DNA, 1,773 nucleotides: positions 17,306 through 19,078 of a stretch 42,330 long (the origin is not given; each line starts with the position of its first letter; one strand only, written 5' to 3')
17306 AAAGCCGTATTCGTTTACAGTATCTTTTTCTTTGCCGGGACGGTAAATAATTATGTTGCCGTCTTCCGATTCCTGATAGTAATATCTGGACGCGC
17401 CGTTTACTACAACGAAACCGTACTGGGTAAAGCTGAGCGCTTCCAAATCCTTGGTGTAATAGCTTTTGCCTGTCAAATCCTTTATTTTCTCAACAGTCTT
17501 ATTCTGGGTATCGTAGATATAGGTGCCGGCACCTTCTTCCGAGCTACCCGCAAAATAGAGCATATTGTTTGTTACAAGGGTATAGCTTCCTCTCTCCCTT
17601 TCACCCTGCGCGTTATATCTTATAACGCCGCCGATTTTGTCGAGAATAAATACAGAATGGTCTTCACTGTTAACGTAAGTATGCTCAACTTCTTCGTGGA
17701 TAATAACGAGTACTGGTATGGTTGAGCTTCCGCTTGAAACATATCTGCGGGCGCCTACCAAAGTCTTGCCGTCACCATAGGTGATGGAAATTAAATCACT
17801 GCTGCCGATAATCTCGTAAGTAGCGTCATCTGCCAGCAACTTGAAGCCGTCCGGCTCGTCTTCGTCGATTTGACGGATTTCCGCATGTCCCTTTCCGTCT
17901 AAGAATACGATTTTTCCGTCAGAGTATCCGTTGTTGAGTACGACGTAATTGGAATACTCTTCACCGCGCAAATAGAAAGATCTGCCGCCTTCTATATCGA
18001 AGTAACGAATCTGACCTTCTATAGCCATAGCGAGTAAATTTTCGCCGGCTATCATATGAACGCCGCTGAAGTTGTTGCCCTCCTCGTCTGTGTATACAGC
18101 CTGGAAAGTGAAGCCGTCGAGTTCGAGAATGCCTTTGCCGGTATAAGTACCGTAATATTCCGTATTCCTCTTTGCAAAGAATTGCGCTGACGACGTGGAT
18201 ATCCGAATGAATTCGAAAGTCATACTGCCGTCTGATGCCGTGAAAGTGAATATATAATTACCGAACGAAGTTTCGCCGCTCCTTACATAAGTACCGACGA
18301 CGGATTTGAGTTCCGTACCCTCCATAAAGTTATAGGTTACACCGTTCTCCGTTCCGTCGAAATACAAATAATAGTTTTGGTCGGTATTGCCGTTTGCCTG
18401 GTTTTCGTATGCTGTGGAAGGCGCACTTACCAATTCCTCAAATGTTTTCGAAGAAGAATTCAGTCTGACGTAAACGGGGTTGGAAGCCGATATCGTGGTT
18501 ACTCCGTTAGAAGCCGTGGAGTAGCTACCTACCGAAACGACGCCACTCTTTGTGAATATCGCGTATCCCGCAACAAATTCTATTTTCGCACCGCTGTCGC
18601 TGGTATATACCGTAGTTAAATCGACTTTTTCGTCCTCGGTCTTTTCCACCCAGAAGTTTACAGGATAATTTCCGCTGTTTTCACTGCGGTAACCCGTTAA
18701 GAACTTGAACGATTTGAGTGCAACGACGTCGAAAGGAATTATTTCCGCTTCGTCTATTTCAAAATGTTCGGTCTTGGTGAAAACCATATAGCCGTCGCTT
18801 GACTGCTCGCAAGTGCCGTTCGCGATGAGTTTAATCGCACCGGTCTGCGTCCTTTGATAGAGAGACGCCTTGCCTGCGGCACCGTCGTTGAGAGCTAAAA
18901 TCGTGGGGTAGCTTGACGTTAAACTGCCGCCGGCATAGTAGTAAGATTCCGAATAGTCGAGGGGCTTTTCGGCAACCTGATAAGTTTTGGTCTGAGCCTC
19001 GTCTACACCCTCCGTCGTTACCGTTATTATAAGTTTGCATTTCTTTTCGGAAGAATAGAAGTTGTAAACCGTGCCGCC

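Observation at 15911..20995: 1,694-aa orphan lipoprotein built from about 8-10 divergent small modules with a hydrophobic-x-hydrophobic-D-G-x-G ... G-S/T-Y signature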

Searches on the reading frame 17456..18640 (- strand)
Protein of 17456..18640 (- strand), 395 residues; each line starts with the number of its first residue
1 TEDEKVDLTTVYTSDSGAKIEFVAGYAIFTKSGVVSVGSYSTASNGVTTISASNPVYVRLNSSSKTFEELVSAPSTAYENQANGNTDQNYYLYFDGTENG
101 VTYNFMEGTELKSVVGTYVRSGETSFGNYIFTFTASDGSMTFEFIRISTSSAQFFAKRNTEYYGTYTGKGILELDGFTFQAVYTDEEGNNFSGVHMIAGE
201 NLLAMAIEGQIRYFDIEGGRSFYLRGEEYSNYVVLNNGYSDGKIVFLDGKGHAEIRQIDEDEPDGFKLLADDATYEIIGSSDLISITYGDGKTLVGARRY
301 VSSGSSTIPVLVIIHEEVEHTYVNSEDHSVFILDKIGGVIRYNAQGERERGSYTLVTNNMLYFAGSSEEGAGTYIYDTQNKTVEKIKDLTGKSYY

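Call 54: predict_structure(alignment_id=A4)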
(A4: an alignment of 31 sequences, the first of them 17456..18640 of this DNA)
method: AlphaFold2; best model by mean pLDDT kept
length: 395 residues; sequences in the alignment: 31
mean_pLDDT: 92.8   pTM: 0.81
mean pLDDT of the five models: 92.8, 92.4, 92.3, 91.9, 91.8
residues with pLDDT >= 90: 343; 70-90: 37; 50-70: 7; < 50: 8
segments of 3 or more residues with pLDDT < 50: 393-395
pLDDT, mean of each block of 10 residues (from residue 1): 59 95 93 95 94 94 95 95 95 93 97 97 94 97 95 96 96 97 98 97 95 96 96 93 96 97 96 93 92 94 91 94 95 95 95 91 86 93 85 43
secondary structure, 60 per line:
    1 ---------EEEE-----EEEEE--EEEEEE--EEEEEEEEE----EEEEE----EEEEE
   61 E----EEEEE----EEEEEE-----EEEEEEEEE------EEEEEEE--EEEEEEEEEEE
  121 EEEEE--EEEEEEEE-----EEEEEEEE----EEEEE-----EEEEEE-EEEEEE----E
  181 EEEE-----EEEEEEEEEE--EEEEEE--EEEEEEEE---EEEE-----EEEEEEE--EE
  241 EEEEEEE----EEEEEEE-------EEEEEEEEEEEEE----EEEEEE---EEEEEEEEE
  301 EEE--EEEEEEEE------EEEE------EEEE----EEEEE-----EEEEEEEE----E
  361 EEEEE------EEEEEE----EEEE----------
elements in order: E10-13 E19-23 E26-31 E34-42 E47-51 E56-61 E66-70 E75-80 E86-94 E101-107 E110-125 E128-135 E141-148 E153-157 E163-168 E170-175 E180-184 E190-199 E202-207 E210-217 E221-224 E230-236 E239-247 E252-258 E266-278 E283-288 E292-303 E306-313 E320-323 E330-333 E338-342 E348-355 E360-365 E372-377 E382-385
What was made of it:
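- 18398..18637 (-): Module aa 787-866 (type A; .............VGSY). Within the confident AF2 model (call 54).
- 18176..18397 (-): Module aa 867-940 (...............VGTY). AF2 model (call 54).
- On Lipocalin_4 / DUF5640 (lipocalin-like, calycin-type): The AF2 model has 7-8 strands per module (call 54).
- The five-module model has pLDDT 92.8 and pTM 0.81 (call 54). Each module has 7-8 strands in about 80 aa (call 54), which fits a small up-and-down barrel.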

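Call 57: fold_search(model_id=the predicted structure, library=pdb)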
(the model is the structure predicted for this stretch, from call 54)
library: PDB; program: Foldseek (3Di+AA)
matches with E <= 10: 569; with E <= 0.001: 91
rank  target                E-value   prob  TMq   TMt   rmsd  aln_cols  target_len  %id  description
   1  9g33_UL               2.0e-05  0.98  0.13  0.08  21.0       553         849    7  Stalled 90S - Utp23-Krr1-deltaC3 (released 2025-06-18)
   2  9k1y_A                3.6e-05  0.97  0.14  0.07  27.5       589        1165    9  Structure of the SF3B core, harboring the R625H mutation in SF3B1, in complex with intron-U2 snRNA (released 2025-09-03)
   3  9ltw_B                4.1e-05  0.98  0.15  0.11  23.8       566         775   10  protein structure of DDB1-DDA1-DET1 (released 2026-01-28)
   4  8pty_B                5.4e-05  0.97  0.15  0.11  24.4       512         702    8  Cryo-EM structure of human Elp123 in complex with 5'-deoxyadenosine and methionine (released 2024-04-17)
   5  6q0r_A                7.4e-05  0.96  0.14  0.10  24.7       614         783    7  Structure of DDB1-DDA1-DCAF15 complex bound to E7820 and RBM39 (released 2019-11-13)
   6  8oiz_A                8.5e-05  0.97  0.16  0.07  24.8       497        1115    7  Crystal structure of human CRBN-DDB1 in complex with Pomalidomide (released 2023-07-19)
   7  4a2l_C                9.4e-05  0.99  0.18  0.12  19.8       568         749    8  Structure of the periplasmic domain of the heparin and heparan sulphate sensing hybrid two component system BT4663 in  (released 2012-05-02)
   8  6q0v_A                1.1e-04  0.96  0.15  0.11  24.1       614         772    7  Structure of DDB1-DDA1-DCAF15 complex bound to tasisulam and RBM39 (released 2019-11-13)
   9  6ue5_B                1.1e-04  0.94  0.15  0.10  24.6       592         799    8  Crystal structure of full-length human DCAF15-DDB1-deltaPBP-DDA1-RBM39 in complex with 4-(aminomethyl)-N-(3-cyano-4-me (released 2019-12-18)
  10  6h0f_J                1.1e-04  0.92  0.15  0.09  24.7       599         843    8  Structure of DDB1-CRBN-pomalidomide complex bound to IKZF1(ZF2) (released 2018-11-07)
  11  6zue_A                1.2e-04  0.96  0.16  0.07  25.9       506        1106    9  Crystal structure of human DDB1 bound to human DCAF1 (amino acid residues 1046-1396) (released 2021-07-28)
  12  9bbg                  1.2e-04  0.94  0.14  0.08  25.4       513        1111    8  Co-crystal structure of human DDB1 bound to fragment UB028671 (released 2024-06-12)
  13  7zgp_A                1.2e-04  0.97  0.15  0.07  26.6       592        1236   10  Polymerase module of CPF in complex with Mpe1 and a pre-cleaved CYC1 RNA (released 2022-05-25)
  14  9c5t_B                1.2e-04  0.94  0.14  0.07  25.7       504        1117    9  Cryo EM structure of DCAF2 (released 2025-10-01)
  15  8pu0_B                1.2e-04  0.90  0.13  0.09  26.9       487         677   10  Cryo-EM structure of human Elp123 in complex with tRNA, desulpho-CoA, 5'-deoxyadenosine and methionine (released 2024-04-17)
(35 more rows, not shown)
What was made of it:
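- On Beta-propeller component of MoxR-vWA-beta-propeller ternary systems: Best TM is 0.19 and rmsd about 20 Å or more, with a model of pLDDT 92.8 (call 57).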

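Call 62: fold_search(model_id=the predicted structure, library=viral)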
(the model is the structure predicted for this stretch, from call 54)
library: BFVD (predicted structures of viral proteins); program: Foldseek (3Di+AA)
matches with E <= 10: 457; with E <= 0.001: 5
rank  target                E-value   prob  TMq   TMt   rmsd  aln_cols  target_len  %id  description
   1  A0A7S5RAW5            1.9e-05  0.97  0.12  0.08  23.6       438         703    8  (no name in the UniProt tables at hand)
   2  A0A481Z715            4.5e-04  0.85  0.13  0.11  24.6       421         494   11  Uncharacterized protein [Pithovirus LCPAC104]
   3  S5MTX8                5.7e-04  0.57  0.10  0.11  27.2       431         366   12  Uncharacterized protein [Brevibacillus phage Jimmer1]
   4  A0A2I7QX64            7.8e-04  0.60  0.11  0.11  23.6       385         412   12  (no name in the UniProt tables at hand)
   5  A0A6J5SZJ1            8.2e-04  0.80  0.11  0.12  23.4       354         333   10  COG3391 Uncharacterized conserved protein [uncultured Caudovirales phage]
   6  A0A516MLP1            1.1e-03  0.60  0.12  0.08  24.6       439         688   12  (no name in the UniProt tables at hand)
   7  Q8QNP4                1.4e-03  0.44  0.12  0.07  21.1       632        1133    9  EsV-1-17 [Ectocarpus siliculosus virus 1 (isolate New Zealand/Kaikoura/1988)]
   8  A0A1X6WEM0            1.5e-03  0.63  0.13  0.10  28.1       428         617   10  (no name in the UniProt tables at hand)
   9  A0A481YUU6            2.1e-03  0.66  0.15  0.11  19.2       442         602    9  MORN repeat protein [Marseillevirus LCMAC102]
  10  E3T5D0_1              2.1e-03  0.51  0.12  0.08  24.4       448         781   10  DUF2341 domain-containing protein [Cafeteria roenbergensis virus (strain BV-PW1)]
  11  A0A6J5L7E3            3.4e-03  0.47  0.13  0.10  20.1       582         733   10  DUF6242 domain-containing protein [uncultured Caudovirales phage]
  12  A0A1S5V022            4.9e-03  0.35  0.10  0.09  24.3       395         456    9  (no name in the UniProt tables at hand)
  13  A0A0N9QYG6            5.4e-03  0.84  0.15  0.17  18.7       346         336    9  Uncharacterized protein [Chrysochromulina ericina virus CeV-01B]
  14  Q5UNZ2                5.4e-03  0.44  0.12  0.10  25.1       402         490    9  Putative BTB/POZ domain and WD-repeat protein R739 [Acanthamoeba polyphaga mimivirus]
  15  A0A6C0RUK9            7.1e-03  0.44  0.12  0.10  25.5       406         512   10  Uncharacterized protein [Streptomyces phage JXY1]
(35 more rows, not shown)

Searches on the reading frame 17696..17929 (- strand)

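Call 75: search_protein_families(library=pfam, proteins=[window:17696-17929:-], max_evalue=10)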
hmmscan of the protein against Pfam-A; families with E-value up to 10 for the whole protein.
seq(78 aa): 1 family
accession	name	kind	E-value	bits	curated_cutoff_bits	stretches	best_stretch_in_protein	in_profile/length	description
PF00717.28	Peptidase_S24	-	0.082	13.1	23.3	1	3-41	64-101/116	Peptidase S24-like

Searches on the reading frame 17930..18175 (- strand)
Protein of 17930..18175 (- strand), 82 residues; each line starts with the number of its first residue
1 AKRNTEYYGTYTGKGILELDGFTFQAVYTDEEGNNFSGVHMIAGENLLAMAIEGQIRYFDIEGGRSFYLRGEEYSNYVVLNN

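Call 73: search_protein_families(library=pfam, alignment_id=A6, max_evalue=10)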
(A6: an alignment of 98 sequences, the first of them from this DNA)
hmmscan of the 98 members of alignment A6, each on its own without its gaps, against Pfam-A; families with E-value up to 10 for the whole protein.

A. member 1, seq(82 aa): 1 family
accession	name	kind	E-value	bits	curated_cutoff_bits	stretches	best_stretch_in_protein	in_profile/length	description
PF18016.8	SAM_3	-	0.23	11.9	22.6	0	9-34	33-58/65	SAM domain (Sterile alpha motif)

B. families by the number of members that match (of 98 scanned): 80 families (the first 25 are shown)
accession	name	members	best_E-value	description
PF13648.12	Lipocalin_4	5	0.00022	Lipocalin-like domain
PF18692.7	DUF5640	4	0.0016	Family of unknown function (DUF5640)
PF17936.7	Big_6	2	0.034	Bacterial Ig domain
PF19076.6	CshA_repeat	2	0.043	Surface adhesin CshA repetitive domain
PF22003.2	MrkDrd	1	0.0003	MrkD-like receptor binding domain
PF17961.7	Big_8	1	0.00095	Bacterial Ig domain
PF02191.22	OLF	1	0.0031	Olfactomedin-like domain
PF24084.1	DUF7369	1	0.0061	Domain of unknown function (DUF7369)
PF16308.10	DUF4950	1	0.0064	Domain of unknown function (DUF4950)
PF19772.4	DUF6258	1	0.0075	Family of unknown function (DUF6258)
PF13780.11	DUF4176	1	0.014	Domain of unknown function (DUF4176)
PF25784.1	BigA_N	1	0.015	BigA and YdbA N-terminal beta barrel domain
PF22245.3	G7C_C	1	0.017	Tailspike protein, C-terminal domain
PF11008.14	DUF2846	1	0.019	Protein of unknown function (DUF2846)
PF18291.6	HU-HIG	1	0.019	HU domain fused to wHTH, Ig, or Glycine-rich motif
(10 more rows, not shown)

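Call 74: search_solved_structures(query=A6, max_evalue=10, show_alignments=2)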
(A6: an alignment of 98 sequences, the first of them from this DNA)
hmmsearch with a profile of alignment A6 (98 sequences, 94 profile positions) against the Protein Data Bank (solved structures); distinct sequences matched with E-value up to 10: 17.
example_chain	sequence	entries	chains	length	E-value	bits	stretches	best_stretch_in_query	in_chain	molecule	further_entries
4oit_A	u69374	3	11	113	0.05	17.6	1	10-70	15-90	LysM domain protein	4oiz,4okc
7myz_H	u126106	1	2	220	0.36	14.8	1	21-74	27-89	B6H12 Fab heavy chain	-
7zax_A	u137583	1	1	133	0.38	14.8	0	23-62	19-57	Lipopolysaccharide export system protein LptA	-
1xd5_A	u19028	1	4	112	0.38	14.8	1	17-58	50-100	antifungal protein GAFP-1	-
5tzu_H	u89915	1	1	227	0.4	14.7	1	21-74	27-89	Heavy Chain of Fab B6H12.2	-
1buc_A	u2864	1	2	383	0.43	14.6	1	36-86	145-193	BUTYRYL-COA DEHYDROGENASE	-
1bwu_D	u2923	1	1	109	0.53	14.3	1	16-57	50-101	PROTEIN (AGGLUTININ)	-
2d04_A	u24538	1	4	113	0.74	13.8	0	19-54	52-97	neoculin acidic subunit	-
1kj1_D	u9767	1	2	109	0.78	13.8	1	15-62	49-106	lectin II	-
3bpm_A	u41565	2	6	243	0.95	13.5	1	20-71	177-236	Cysteine protease falcipain-3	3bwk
1kj1_A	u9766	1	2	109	1.2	13.1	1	19-57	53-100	lectin I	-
3fgb_A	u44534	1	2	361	1.6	12.8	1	8-91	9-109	uncharacterized protein Q89ZH8_BACTN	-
9pxj_F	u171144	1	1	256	3.3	11.8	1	10-56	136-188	Pyocin L2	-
1h3i_A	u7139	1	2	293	5.1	11.1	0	37-71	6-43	HISTONE H3 LYSINE 4 SPECIFIC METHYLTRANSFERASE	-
3et4_A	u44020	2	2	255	5.2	11.1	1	16-74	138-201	Outer membrane protein P4, NADP phosphatase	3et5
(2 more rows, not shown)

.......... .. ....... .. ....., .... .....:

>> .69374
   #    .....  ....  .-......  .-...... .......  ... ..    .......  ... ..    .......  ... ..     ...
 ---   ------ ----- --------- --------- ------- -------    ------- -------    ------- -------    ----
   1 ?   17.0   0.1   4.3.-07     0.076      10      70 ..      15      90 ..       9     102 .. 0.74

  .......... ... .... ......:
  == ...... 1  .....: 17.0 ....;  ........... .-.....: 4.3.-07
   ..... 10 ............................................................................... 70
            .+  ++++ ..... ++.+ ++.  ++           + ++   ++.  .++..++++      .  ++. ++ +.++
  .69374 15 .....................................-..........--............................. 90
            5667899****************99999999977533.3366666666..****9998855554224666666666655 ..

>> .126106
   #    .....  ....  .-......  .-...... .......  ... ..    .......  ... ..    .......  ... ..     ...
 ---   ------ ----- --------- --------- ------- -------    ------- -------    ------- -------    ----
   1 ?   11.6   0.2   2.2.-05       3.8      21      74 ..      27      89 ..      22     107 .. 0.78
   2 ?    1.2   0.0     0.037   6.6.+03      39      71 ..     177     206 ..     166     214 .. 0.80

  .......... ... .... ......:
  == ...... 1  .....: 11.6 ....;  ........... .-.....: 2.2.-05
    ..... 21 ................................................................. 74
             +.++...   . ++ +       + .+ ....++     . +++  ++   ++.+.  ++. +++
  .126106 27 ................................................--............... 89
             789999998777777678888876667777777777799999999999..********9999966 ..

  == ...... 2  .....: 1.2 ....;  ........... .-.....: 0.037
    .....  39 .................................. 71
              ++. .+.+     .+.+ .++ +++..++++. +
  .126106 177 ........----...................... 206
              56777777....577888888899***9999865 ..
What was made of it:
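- On Bulb-type (beta-prism II) lectins, B_lectin: Seven of 17 weak PDB hits are bulb-type lectin folds, but at E 0.05-3.3 (call 74).
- The shared h-x-h-D-G-x-G-x-h-x-Y hairpin also gives weak hits to bulb-type lectins (call 74), so it may be a generic hairpin motif.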

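Call 75: search_protein_families(library=pfam, proteins=[window:17930-18175:-], max_evalue=10)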
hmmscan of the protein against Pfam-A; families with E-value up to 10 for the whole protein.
seq(82 aa): 1 family
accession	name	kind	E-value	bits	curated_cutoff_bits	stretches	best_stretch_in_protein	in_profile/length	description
PF18016.8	SAM_3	-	0.23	11.9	22.6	0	9-34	33-58/65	SAM domain (Sterile alpha motif)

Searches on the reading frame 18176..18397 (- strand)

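Call 75: search_protein_families(library=pfam, proteins=[window:18176-18397:-], max_evalue=10)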
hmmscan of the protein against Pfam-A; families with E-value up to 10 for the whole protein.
seq(74 aa): 1 family
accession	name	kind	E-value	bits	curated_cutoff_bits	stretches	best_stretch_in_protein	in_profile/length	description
PF22125.1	Lreu_0056_like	-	0.11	13.2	26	1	3-45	50-92/117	Hypotheical protein Lreu_0056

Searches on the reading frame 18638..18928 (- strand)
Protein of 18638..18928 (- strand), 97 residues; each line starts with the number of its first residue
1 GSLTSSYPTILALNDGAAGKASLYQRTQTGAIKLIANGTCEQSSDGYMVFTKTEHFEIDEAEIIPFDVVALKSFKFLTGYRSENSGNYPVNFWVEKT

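Call 75: search_protein_families(library=pfam, proteins=[window:18638-18928:-], max_evalue=10)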
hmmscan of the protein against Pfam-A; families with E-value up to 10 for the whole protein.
seq(97 aa): 2 families
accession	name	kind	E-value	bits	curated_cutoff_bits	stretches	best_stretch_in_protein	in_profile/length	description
PF19772.4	DUF6258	-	0.0075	16.8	25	1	41-77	52-88/136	Family of unknown function (DUF6258)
PF17653.6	DUF5522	-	0.27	11.8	25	1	42-56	15-29/48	Family of unknown function (DUF5522)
